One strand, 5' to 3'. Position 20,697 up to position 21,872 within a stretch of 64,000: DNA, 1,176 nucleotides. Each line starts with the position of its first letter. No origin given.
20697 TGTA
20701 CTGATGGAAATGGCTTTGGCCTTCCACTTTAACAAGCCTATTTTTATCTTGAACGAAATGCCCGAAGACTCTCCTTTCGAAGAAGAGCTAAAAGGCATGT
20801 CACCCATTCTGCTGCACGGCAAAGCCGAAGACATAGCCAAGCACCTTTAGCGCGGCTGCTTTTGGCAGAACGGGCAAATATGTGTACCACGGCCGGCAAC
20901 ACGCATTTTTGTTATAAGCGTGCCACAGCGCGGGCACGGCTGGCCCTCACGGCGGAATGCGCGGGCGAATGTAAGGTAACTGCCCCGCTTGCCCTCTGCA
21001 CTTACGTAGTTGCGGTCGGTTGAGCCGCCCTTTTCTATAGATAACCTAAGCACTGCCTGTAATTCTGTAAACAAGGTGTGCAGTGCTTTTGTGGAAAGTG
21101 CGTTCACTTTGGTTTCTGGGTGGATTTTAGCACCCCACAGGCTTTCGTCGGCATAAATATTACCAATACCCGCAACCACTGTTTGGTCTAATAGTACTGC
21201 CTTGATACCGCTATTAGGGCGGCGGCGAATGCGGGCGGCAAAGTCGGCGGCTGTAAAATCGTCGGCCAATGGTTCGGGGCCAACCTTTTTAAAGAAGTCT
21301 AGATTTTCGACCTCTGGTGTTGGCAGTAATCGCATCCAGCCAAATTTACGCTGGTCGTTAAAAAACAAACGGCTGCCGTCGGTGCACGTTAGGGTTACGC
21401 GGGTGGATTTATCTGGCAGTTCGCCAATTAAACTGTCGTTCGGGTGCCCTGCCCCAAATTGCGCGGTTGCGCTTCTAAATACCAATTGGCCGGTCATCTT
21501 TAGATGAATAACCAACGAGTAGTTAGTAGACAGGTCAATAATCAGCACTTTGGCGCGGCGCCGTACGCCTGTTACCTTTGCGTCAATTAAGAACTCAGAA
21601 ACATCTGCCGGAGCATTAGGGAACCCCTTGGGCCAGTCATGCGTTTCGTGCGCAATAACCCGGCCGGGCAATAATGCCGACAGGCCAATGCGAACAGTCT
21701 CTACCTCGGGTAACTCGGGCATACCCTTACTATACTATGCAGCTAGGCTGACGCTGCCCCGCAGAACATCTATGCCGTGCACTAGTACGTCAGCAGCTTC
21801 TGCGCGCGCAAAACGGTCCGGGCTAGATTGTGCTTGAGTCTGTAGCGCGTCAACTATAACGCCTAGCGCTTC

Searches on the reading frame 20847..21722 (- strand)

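Call 31: search_protein_families(library=pfam, proteins=[window:20847-21722:-], max_evalue=0.0001)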
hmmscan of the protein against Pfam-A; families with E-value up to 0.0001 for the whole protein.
window:20847-21722:- (291 aa): 3 families
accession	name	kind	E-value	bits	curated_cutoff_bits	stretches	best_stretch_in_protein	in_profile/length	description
PF06831.19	H2TH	-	3.1e-27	94.8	34.7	1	147-235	1-88/93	Formamidopyrimidine-DNA glycosylase H2TH domain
PF01149.29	Fapy_DNA_glyco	-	4.5e-27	95.4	25.5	1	1-130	1-117/117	Formamidopyrimidine-DNA glycosylase N-terminal domain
PF06827.20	zf-FPG_IleRS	-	3.9e-11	43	21.3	1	260-288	1-29/30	Zinc finger found in FPG and IleRS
